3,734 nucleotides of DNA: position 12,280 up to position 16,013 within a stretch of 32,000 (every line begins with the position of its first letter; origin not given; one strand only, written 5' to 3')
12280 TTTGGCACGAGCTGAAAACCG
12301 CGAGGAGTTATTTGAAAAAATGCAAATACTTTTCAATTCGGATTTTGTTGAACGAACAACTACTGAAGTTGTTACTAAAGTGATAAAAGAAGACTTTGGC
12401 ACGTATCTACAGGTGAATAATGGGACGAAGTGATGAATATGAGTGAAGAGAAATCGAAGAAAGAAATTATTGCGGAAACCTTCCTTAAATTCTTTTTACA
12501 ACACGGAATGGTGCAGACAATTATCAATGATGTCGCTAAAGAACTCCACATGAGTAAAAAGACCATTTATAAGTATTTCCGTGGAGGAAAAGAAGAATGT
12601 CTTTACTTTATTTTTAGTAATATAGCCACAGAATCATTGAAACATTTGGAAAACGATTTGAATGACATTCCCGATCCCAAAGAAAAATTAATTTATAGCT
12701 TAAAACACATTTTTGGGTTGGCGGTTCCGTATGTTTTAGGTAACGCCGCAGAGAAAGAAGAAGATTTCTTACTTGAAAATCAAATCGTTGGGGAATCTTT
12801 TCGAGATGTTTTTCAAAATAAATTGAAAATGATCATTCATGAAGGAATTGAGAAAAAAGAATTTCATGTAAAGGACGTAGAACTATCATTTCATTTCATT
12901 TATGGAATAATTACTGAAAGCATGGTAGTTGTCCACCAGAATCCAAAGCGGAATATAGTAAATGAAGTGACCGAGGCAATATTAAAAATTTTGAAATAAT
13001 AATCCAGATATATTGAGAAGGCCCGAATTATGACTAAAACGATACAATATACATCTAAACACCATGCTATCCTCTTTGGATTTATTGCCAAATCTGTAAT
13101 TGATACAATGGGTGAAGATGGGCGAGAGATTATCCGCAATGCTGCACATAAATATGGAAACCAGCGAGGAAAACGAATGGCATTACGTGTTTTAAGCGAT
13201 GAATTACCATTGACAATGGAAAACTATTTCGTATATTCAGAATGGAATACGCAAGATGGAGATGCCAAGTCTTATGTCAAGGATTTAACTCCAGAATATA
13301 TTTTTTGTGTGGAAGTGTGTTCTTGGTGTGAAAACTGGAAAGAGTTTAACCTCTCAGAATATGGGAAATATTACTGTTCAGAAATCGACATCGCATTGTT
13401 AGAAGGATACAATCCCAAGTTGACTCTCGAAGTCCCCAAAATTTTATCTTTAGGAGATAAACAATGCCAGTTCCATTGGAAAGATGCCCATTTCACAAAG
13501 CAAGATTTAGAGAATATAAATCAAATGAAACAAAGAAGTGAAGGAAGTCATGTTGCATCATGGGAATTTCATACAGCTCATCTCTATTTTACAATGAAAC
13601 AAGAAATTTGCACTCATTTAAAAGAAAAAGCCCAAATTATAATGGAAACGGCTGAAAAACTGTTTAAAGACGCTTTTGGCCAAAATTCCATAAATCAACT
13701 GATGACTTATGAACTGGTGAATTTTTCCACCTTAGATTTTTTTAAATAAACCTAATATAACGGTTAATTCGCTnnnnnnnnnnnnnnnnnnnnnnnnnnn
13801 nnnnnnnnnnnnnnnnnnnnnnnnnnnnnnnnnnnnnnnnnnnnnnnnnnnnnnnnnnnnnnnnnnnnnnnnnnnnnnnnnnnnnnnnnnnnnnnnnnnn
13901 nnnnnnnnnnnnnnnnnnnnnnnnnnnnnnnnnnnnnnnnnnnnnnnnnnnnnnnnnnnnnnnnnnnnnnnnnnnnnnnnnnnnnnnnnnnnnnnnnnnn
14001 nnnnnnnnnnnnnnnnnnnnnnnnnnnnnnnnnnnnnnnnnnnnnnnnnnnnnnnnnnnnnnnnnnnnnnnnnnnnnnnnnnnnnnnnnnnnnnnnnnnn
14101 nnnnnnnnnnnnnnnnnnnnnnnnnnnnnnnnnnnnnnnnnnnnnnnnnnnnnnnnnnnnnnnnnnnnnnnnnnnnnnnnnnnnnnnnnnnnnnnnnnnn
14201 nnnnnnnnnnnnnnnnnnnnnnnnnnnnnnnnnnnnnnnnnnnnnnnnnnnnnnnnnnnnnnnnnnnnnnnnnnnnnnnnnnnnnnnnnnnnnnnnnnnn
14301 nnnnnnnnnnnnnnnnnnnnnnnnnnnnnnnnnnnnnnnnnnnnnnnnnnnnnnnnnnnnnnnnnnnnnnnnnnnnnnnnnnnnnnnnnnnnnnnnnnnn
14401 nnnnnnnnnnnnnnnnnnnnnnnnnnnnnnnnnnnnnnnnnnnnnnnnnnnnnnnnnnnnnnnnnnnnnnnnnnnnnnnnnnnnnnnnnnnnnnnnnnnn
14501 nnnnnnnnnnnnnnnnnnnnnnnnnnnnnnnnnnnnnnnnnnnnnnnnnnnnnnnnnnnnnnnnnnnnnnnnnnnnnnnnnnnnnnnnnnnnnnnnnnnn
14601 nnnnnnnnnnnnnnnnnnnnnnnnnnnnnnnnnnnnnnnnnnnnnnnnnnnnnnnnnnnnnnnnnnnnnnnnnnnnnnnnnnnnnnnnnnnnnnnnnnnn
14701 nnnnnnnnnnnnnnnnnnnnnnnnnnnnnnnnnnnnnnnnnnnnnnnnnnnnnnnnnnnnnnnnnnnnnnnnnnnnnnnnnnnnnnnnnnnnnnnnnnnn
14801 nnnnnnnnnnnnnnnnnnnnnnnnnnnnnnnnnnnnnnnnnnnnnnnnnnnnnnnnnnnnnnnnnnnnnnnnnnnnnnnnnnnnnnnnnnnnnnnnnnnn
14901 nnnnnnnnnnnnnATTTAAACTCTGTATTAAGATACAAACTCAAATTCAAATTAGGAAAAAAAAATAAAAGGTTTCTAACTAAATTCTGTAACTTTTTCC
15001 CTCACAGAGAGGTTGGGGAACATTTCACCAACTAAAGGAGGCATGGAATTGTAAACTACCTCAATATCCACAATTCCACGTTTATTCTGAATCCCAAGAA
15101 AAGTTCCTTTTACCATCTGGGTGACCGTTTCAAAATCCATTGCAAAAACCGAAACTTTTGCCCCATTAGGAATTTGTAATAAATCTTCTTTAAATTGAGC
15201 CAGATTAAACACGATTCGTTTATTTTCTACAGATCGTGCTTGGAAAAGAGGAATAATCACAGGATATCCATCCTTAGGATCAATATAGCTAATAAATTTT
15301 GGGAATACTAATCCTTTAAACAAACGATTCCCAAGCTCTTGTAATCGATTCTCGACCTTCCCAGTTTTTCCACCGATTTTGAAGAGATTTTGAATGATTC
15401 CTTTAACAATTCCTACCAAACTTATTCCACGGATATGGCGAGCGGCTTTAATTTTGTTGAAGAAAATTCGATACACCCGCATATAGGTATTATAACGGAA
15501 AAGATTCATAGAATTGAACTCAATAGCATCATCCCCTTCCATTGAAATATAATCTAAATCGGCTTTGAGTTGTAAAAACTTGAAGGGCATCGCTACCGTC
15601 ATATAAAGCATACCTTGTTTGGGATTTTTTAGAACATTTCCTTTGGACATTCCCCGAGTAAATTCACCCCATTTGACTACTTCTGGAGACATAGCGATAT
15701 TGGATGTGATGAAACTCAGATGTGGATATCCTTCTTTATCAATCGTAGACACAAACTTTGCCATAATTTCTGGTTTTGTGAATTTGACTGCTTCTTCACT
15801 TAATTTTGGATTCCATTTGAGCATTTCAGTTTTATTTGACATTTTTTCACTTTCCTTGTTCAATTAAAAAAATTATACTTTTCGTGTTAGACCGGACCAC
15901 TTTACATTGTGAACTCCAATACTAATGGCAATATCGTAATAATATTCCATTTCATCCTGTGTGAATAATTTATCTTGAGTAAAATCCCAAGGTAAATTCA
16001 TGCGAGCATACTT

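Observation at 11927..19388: GRE island with two regulators, a thiazoline-carboxylate-hydrolase-like protein and a ProC-like reductase: possible cyclic imino-acid pathway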

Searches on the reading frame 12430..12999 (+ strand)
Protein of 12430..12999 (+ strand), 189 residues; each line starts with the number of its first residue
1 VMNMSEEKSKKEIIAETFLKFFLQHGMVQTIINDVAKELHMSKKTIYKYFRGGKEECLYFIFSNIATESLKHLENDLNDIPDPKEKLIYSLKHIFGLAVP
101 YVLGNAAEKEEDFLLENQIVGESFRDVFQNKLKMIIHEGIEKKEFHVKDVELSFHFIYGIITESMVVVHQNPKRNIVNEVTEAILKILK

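Call 5: search_protein_families(library=pfam, proteins=[window:12430-12999:+], max_evalue=0.01)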
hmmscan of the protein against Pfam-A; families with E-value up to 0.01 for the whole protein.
window:12430-12999:+ (189 aa): 4 families
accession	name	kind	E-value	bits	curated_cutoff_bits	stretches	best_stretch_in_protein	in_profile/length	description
PF00440.29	TetR_N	-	1.8e-07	31.2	24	1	20-58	7-44/47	Bacterial regulatory proteins, tetR family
PF13309.12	HTH_22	-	0.00065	20.1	29.6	1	31-50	43-62/63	HTH domain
PF17935.6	TetR_C_27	-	0.00084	19.9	26.1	1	116-156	36-76/106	Tetracyclin repressor-like, C-terminal domain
PF02796.21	HTH_7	-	0.0076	16.8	23.8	0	32-51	24-43/45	Helix-turn-helix domain of resolvase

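Call 6: search_protein_families(library=ncbifam, proteins=[window:12430-12999:+], max_evalue=0.01)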
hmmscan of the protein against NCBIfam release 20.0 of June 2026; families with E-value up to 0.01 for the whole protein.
window:12430-12999:+ (189 aa): 8 families
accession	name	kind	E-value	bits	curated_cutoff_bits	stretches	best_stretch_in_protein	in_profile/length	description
NF053878.1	FATransRegFadRBac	equivalog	3.3e-08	33.6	200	1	8-185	2-181/190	fatty acid metabolism transcriptional regulator FadR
NF051852.1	efflux_TF_MtrR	exception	1.9e-06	27.8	280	1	8-187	9-196/205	multidrug efflux system transcriptional repressor MtrR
TIGR02366.1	DHAK_reg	equivalog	1.9e-05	24.7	129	1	11-182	5-169/176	dihydroxyacetone kinase transcriptional activator DhaS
TIGR03384.1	betaine_BetI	equivalog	0.00014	21.6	201.3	1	8-87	8-85/189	choline-binding transcriptional repressor BetI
TIGR03968.1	mycofact_TetR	equivalog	0.00085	19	224.9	1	9-82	9-77/190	mycofactocin system transcriptional regulator MftR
NF001978.0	PRK00767.1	equivalog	0.0017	18.2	118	1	10-79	10-78/197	transcriptional regulator BetI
NF007430.0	PRK09975.1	equivalog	0.0026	16.9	274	1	8-94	11-100/220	acrEF/envCD operon transcriptional regulator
NF007949.0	PRK10668.1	equivalog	0.0041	16.6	271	1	10-74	12-74/216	multidrug efflux transporter transcriptional repressor AcrR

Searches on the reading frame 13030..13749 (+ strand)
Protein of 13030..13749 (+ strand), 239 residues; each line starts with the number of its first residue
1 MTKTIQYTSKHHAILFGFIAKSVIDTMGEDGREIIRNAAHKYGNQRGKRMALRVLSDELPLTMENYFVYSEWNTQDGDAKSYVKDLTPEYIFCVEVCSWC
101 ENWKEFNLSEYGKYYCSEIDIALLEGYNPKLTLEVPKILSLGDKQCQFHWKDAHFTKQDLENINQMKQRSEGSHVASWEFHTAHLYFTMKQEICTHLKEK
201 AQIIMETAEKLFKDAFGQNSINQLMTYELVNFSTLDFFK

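Call 5: search_protein_families(library=pfam, proteins=[window:13030-13749:+], max_evalue=0.01)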
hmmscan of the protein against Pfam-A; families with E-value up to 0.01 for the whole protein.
window:13030-13749:+ (239 aa): 1 family
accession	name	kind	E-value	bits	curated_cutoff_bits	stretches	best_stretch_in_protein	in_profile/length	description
PF14196.11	ATC_hydrolase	-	1.2e-21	78.5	28.1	1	11-150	5-145/145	L-2-amino-thiazoline-4-carboxylic acid hydrolase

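Call 6: search_protein_families(library=ncbifam, proteins=[window:13030-13749:+], max_evalue=0.01)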
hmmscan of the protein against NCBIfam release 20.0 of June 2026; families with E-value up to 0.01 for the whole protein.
window:13030-13749:+ (239 aa): 0 families

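Call 26: search_solved_structures(query=window:13030-13749:+, max_evalue=1)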
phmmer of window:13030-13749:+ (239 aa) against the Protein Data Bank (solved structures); distinct sequences matched with E-value up to 1: 5.
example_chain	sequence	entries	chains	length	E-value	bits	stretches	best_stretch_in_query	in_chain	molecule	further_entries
8yky_A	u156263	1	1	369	0.091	15.3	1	100-162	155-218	G alpha gustducin protein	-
8xqp_A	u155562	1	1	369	0.091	15.3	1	100-162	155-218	Guanine nucleotide-binding protein G(t) subunit alpha-3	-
8vy9_A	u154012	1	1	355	0.1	15.1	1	100-161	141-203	Guanine nucleotide-binding protein G(t) subunit alpha-3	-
8dzr_B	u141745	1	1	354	0.1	15.1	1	100-161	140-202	G alpha gustducin protein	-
9oxb_A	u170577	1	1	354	0.1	15.1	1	100-161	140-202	Guanine nucleotide-binding protein G(t) subunit alpha-3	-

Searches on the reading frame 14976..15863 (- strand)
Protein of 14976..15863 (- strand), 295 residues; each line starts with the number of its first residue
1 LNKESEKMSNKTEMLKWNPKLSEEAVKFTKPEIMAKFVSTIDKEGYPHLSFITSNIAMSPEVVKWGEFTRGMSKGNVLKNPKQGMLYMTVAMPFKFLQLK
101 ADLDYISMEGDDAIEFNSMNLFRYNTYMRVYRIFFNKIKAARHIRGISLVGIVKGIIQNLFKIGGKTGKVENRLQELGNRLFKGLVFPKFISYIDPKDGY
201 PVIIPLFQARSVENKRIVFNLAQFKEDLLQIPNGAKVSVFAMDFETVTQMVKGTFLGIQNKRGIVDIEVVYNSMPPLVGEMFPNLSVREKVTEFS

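Call 5: search_protein_families(library=pfam, proteins=[window:14976-15863:-], max_evalue=0.01)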
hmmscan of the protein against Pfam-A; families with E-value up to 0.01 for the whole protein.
window:14976-15863:- (295 aa): 0 families

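Call 6: search_protein_families(library=ncbifam, proteins=[window:14976-15863:-], max_evalue=0.01)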
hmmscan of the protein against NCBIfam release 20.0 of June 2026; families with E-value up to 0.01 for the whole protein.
window:14976-15863:- (295 aa): 0 families

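Call 22: find_homologous_proteins(query=window:14976-15863:-, max_evalue=0.00001)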
Query window:14976-15863:- (295 aa): 328 proteins with E <= 0.00001 among 1124 candidates; the best 120 are listed.
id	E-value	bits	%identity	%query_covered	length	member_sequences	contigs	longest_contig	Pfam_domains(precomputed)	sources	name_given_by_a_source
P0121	1.2e-172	591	91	98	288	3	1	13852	-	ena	-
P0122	3.6e-161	554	84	98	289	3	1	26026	-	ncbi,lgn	-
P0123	6.1e-150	517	81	95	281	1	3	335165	-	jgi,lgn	jgi:hypothetical protein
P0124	2.3e-140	485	78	94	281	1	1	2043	-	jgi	-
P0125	1.1e-128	447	69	97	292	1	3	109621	-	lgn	-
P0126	7.6e-126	438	66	97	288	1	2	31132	-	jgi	jgi:hypothetical protein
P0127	4.8e-125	435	67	97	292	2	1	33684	-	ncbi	ncbi:hypothetical protein [Candidatus Harpocratesius sp.]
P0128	1.9e-124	433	67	97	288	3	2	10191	-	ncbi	ncbi:MAG: hypothetical protein ACTSVL_03865 [Promethearchaeota archaeon]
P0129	4.7e-120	419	67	95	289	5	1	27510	-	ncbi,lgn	-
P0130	1.2e-118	414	64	94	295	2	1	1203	PF01243.28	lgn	-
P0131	6.3e-114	399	62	94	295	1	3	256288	-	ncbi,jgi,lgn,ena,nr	ncbi:MAG TPA: hypothetical protein VMZ29_07965 [Candidatus Bathyarchaeia archaeon]|nr:hypothetical p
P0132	9.8e-114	398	63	98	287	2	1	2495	-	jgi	-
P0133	1.3e-113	397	64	97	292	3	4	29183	-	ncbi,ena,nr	ncbi:MAG: hypothetical protein DRO88_07200 [Promethearchaeia archaeon]|nr:MAG: hypothetical protein 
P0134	1.6e-112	394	61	97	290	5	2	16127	-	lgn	-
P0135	2.5e-112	393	61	97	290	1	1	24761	PF01243.28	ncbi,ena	-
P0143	3.8e-108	380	60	97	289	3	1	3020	PF01243.28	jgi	-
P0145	3.9e-107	376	59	97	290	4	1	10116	PF01243.28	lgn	-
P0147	1.0e-106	375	56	97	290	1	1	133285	PF01243.28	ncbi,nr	ncbi:MAG: hypothetical protein EAX90_05445 [Candidatus Heimdallarchaeota archaeon]|nr:hypothetical p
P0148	8.7e-105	369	57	95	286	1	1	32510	PF01243.28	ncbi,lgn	-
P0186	1.7e-79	286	48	94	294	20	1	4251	PF01243.28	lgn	-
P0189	2.3e-79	285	48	95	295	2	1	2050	PF01243.28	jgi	jgi:hypothetical protein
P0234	3.3e-47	180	36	91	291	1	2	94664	PF01243.28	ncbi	-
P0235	2.1e-46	177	38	93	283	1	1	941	PF01243.28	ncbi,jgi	-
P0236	1.3e-45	174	37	89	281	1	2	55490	PF01243.28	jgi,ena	-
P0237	3.4e-44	170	35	91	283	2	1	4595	PF01243.28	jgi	-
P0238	5.2e-44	169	36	94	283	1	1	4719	PF01243.28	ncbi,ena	-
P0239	7.5e-44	169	35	94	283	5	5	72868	PF01243.28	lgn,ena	-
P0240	1.0e-43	168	35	93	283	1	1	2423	PF01243.28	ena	-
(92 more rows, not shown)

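Call 29: find_encoding_contigs(protein=P0122, flank=10000, max_places=2)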
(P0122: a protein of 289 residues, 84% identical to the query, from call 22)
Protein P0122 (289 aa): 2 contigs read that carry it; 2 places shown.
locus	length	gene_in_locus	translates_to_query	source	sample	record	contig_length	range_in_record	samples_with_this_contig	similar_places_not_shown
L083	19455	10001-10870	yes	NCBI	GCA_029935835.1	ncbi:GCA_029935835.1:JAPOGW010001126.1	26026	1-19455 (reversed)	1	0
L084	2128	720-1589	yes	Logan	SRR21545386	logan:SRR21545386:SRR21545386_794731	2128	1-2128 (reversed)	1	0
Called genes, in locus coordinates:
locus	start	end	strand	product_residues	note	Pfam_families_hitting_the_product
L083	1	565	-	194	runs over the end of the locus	-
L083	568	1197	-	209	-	-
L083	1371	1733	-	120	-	PF00072:Response_reg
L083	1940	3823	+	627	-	PF00664:ABC_membrane, PF00005:ABC_tran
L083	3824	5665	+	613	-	PF00664:ABC_membrane, PF02463:SMC_N (faint), PF00005:ABC_tran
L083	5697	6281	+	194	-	-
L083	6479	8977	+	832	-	PF02901:PFL-like, PF01228:Gly_radical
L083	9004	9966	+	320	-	PF04055:Radical_SAM, PF13353:Fer4_12, PF00037:Fer4 (weak), PF12837:Fer4_6 (weak), PF13237:Fer4_10, PF14697:Fer4_21 (weak), PF12838:Fer4_7, PF13187:Fer4_9, +7 more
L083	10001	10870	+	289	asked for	-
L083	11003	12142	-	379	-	-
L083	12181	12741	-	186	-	PF00440:TetR_N (weak)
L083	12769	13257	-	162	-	PF12840:HTH_20 (weak), PF12802:MarR_2 (weak), PF13404:HTH_AsnC-type, PF13412:HTH_24, PF01047:MarR (weak), PF01037:AsnC_trans_reg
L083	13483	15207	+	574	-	PF00266:Aminotran_5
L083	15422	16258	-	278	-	PF01864:CarS-like, PF01148:CTP_transf_1 (weak), PF01864:CarS-like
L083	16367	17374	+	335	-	PF01555:N6_N4_Mtase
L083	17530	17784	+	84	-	-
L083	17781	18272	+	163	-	PF01850:PIN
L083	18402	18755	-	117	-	PF20126:TumE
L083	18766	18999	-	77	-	-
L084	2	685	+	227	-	?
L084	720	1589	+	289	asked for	-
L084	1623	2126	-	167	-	?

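Call 32: predict_structure(alignment_id=A2)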
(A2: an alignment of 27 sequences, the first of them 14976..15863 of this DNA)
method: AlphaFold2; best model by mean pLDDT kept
length: 295 residues; sequences in the alignment: 27
mean_pLDDT: 85.4   pTM: 0.85
mean pLDDT of the five models: 85.4, 84.6, 84.4, 82.9, 82.6
residues with pLDDT >= 90: 157; 70-90: 89; 50-70: 40; < 50: 9
segments of 3 or more residues with pLDDT < 50: 1-7
pLDDT, mean of each block of 10 residues (from residue 1): 49 85 97 92 95 94 88 89 96 92 95 87 67 96 89 71 66 87 89 98 92 91 92 97 87 94 93 60 59 65
secondary structure, 60 per line:
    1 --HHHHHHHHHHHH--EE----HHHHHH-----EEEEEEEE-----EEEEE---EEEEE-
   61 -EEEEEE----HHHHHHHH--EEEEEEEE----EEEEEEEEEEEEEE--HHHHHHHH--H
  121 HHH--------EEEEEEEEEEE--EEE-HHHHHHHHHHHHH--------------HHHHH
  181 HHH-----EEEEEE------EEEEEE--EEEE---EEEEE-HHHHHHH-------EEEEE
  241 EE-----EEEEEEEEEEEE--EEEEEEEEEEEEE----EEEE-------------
elements in order: H3-14 H23-28 E34-41 E47-51 E55-59 E62-67 H72-79 E82-89 E94-107 H110-117 H120-123 E132-142 E145-147 H149-161 H176-183 E189-194 E201-206 E209-212 E216-220 H222-228 E236-242 E248-259 E262-274 E279-282

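Call 35: fold_search(model_id=the predicted structure, library=pdb)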
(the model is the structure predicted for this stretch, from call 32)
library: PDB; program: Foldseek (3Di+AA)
matches with E <= 10: 748; with E <= 0.001: 64
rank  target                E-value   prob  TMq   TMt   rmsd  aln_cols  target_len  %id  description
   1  3in6_A                5.4e-07  1.00  0.36  0.68   5.5       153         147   14  Crystal structure of a fmn-binding protein (swol_0183) from syntrophomonas wolfei subsp. wolfei at 2.12 A resolution (released 2009-08-25)
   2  7mie                  1.9e-06  1.00  0.19  0.22  19.4       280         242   11  Crystal structure of the Borreliella burgdorferi PlzA protein in complex with c-di-GMP (released 2021-06-30)
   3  2htd_B                2.0e-06  1.00  0.33  0.73   3.6       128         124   17  CRYSTAL STRUCTURE OF A PUTATIVE PYRIDOXAMINE 5'-PHOSPHATE OXIDASE (LDB0262) FROM LACTOBACILLUS DELBRUECKII SUBSP. AT 1 (released 2006-08-15)
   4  2htd_A                3.7e-06  1.00  0.33  0.74   3.6       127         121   18  CRYSTAL STRUCTURE OF A PUTATIVE PYRIDOXAMINE 5'-PHOSPHATE OXIDASE (LDB0262) FROM LACTOBACILLUS DELBRUECKII SUBSP. AT 1 (released 2006-08-15)
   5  7kq2_A                4.6e-06  1.00  0.33  0.76   3.4       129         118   14  1.98 A resolution crystal structure of Group A Streptococcus H111A HupZ-V5-His6 (released 2021-02-10)
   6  3f7e_A                6.7e-06  1.00  0.33  0.68   4.0       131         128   14  MSMEG_3380 F420 Reductase (released 2009-10-20)
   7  7kq2_B                7.9e-06  1.00  0.32  0.70   4.6       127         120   13  1.98 A resolution crystal structure of Group A Streptococcus H111A HupZ-V5-His6 (released 2021-02-10)
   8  5esc_A                1.1e-05  1.00  0.33  0.73   4.2       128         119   13  Crystal structure of Group A Streptococcus HupZ (released 2016-05-25)
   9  7kpz_A                1.2e-05  1.00  0.34  0.73   3.5       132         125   14  1.70 A resolution crystal structure of Group A Streptococcus HupZ-V5-His6 (released 2021-02-10)
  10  7kpz_B                1.2e-05  1.00  0.33  0.70   3.4       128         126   14  1.70 A resolution crystal structure of Group A Streptococcus HupZ-V5-His6 (released 2021-02-10)
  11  3f7e_B                2.4e-05  1.00  0.32  0.66   4.1       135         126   15  MSMEG_3380 F420 Reductase (released 2009-10-20)
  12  2q9k                  3.3e-05  1.00  0.32  0.59   4.8       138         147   14  Crystal structure of a putative oxidoreductase (exig_1997) from exiguobacterium sibiricum 255-15 at 1.59 A resolution (released 2007-06-19)
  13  2rde_A                3.5e-05  1.00  0.29  0.37  15.1       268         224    9  Crystal structure of VCA0042 complexed with c-di-GMP (released 2007-10-30)
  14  3a20_A                5.1e-05  1.00  0.29  0.62   4.1       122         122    9  L122K mutant of FMN-binding protein from Desulfovibrio vulgaris (Miyazaki F) (released 2009-05-19)
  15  2fhq_B                5.4e-05  1.00  0.30  0.57   6.2       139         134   18  Crystal Structure of General Stress Protein from Bacteroides thetaiotaomicron (released 2006-02-07)
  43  2ptf_B                2.7e-04  1.00  0.29  0.41  12.0       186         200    9  Crystal structure of protein MTH_863 from Methanobacterium thermoautotrophicum bound to FMN (released 2007-05-15)
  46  2ptf_A                3.5e-04  1.00  0.28  0.39  10.3       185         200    9  Crystal structure of protein MTH_863 from Methanobacterium thermoautotrophicum bound to FMN (released 2007-05-15)
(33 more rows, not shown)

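Call 49: search_solved_structures(query=A2, max_evalue=1, show_alignments=2)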
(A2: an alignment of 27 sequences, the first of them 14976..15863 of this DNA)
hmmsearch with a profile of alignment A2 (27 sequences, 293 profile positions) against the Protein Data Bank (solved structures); distinct sequences matched with E-value up to 1: 5.
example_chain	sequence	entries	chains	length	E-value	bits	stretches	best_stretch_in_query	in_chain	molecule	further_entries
5esc_A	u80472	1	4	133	0.004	19.6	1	24-84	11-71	HupZ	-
7kpz_A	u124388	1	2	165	0.0071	18.8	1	24-84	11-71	HupZ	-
7kq2_A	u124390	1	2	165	0.0078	18.6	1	24-84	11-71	HupZ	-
2htd_A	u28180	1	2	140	0.043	16.2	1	10-78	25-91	Predicted flavin-nucleotide-binding protein from COG3576 family structurally related to py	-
3in6_A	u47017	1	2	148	0.25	13.7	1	10-111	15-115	FMN-binding protein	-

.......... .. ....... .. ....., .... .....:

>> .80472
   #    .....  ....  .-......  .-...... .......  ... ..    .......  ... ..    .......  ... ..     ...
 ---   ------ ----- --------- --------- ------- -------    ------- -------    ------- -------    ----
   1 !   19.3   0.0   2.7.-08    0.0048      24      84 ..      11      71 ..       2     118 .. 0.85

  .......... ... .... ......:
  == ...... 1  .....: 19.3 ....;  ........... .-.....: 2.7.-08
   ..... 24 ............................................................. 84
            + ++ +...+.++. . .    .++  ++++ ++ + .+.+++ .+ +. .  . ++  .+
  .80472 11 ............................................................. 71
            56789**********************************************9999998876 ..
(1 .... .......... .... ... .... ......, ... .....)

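Call 50: search_protein_families(library=pfam, alignment_id=A2, max_evalue=0.1)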
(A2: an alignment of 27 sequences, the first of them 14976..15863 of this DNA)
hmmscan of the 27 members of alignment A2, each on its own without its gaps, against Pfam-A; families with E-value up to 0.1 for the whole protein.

A. member 1, window:14976-15863:- (295 aa): 1 family
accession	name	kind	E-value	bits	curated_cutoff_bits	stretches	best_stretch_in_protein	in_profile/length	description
PF01243.27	PNPOx_N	-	0.017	15.9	28.1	0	30-96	9-66/120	Pyridoxamine 5'-phosphate oxidase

B. families by the number of members that match (of 27 scanned): 2 families
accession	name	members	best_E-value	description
PF01243.27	PNPOx_N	25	3.8e-09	Pyridoxamine 5'-phosphate oxidase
PF11633.14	bCoV_SUD_M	1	0.082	Betacoronavirus single-stranded poly(A) binding domain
